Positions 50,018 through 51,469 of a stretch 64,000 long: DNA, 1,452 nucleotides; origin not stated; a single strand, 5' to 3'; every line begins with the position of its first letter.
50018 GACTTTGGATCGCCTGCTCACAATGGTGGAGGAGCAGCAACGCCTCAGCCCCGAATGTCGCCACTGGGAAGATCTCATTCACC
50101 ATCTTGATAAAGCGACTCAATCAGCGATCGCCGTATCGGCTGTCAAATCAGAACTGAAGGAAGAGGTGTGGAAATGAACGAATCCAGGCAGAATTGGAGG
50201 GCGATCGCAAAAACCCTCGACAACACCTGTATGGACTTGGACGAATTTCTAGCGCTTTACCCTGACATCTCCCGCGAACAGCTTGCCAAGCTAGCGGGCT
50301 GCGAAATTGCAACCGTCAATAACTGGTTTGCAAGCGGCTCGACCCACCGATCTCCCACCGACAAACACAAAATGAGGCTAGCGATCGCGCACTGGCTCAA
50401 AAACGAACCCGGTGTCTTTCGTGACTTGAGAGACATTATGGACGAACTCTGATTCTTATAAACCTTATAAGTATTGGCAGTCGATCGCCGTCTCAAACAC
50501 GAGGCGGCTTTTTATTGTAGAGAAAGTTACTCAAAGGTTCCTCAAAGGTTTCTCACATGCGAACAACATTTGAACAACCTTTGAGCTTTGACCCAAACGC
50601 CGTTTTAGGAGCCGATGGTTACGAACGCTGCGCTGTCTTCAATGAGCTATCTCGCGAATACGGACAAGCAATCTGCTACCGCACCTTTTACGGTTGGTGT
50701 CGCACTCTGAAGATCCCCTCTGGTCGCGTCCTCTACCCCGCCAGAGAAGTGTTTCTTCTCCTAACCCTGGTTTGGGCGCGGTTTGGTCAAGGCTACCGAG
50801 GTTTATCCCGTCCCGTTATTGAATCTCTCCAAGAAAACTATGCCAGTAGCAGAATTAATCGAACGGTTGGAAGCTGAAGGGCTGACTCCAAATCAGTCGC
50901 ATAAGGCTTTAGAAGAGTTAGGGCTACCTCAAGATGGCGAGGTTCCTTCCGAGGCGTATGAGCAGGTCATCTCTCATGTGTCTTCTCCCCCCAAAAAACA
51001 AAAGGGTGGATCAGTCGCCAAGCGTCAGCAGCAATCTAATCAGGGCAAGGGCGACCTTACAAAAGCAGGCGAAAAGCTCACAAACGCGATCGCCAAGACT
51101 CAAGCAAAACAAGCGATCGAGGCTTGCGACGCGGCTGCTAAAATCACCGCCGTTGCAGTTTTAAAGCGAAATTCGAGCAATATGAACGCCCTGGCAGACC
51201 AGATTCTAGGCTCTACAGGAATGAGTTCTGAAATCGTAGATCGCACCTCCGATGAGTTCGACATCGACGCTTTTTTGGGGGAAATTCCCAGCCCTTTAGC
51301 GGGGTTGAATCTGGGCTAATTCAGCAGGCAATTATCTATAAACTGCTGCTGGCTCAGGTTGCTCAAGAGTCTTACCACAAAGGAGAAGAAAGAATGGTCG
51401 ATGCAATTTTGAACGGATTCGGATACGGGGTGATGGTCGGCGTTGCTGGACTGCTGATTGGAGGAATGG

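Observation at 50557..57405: Conjugation/spreading-like envelope machine in the early arm of a tailed prophage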

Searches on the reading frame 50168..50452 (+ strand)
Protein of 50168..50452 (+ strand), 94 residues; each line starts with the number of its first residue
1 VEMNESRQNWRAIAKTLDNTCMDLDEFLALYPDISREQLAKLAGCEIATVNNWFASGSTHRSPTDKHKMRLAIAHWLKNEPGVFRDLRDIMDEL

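Call 6: search_protein_families(library=pfam, proteins=[window:50168-50452:+], max_evalue=0.01)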
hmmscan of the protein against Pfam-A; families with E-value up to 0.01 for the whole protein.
window:50168-50452:+ (94 aa): 1 family
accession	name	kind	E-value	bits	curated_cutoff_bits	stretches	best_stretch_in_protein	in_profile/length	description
PF05920.17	Homeobox_KN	-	0.005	17.1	24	0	35-55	15-35/40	Homeobox KN domain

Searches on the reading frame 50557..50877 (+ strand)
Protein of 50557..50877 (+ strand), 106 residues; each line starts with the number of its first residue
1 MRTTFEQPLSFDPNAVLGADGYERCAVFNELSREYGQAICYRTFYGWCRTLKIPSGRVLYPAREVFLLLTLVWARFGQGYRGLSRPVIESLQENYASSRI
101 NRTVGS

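Call 4: search_protein_families(library=pfam, proteins=[window:50557-50877:+], max_evalue=0.1)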
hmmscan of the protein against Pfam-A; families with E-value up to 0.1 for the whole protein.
window:50557-50877:+ (106 aa): 0 families

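Call 5: search_protein_families(library=phrogs, proteins=[window:50557-50877:+], max_evalue=0.01)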
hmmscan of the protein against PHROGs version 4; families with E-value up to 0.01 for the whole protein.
window:50557-50877:+ (106 aa): 0 families

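Call 93: search_protein_families(library=ncbifam, proteins=[window:50557-50877:+], max_evalue=0.01)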
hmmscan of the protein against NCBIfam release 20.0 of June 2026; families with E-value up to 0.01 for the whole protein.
window:50557-50877:+ (106 aa): 0 families

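Call 96: search_solved_structures(query=window:50557-50877:+, max_evalue=10)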
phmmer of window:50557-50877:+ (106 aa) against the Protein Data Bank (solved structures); distinct sequences matched with E-value up to 10: 0.

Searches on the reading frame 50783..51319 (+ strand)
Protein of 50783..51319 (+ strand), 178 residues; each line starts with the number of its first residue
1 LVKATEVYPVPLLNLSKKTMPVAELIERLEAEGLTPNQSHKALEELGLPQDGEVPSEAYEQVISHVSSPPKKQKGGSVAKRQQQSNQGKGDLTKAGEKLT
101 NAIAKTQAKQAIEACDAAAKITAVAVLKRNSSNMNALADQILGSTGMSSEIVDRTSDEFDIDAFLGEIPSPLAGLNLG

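Call 4: search_protein_families(library=pfam, proteins=[window:50783-51319:+], max_evalue=0.1)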
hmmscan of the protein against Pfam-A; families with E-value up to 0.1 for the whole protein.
window:50783-51319:+ (178 aa): 1 family
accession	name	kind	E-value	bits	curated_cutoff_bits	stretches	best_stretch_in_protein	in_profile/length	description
PF21680.2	GIDA_C_1st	-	0.07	14.3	24.7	0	90-152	12-79/96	tRNA modifying enzyme MnmG/GidA C-terminal helical domain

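Call 5: search_protein_families(library=phrogs, proteins=[window:50783-51319:+], max_evalue=0.01)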
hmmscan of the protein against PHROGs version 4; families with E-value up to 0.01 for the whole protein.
window:50783-51319:+ (178 aa): 0 families

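Call 26: search_protein_families(library=padloc, proteins=[window:50783-51319:+], max_evalue=0.01)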
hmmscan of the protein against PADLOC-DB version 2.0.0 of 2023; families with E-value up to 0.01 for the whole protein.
window:50783-51319:+ (178 aa): 0 families

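Call 93: search_protein_families(library=ncbifam, proteins=[window:50840-51319:+], max_evalue=0.01)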
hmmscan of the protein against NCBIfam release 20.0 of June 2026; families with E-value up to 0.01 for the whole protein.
window:50840-51319:+ (159 aa): 0 families

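Call 95: search_solved_structures(query=A6, max_evalue=10)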
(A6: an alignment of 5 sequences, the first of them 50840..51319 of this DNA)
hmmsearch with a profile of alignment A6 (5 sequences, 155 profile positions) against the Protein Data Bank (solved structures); distinct sequences matched with E-value up to 10: 1.
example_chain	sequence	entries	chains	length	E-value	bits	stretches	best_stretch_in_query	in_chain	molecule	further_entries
1b4a_A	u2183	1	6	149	0.98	12.8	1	5-31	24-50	ARGININE REPRESSOR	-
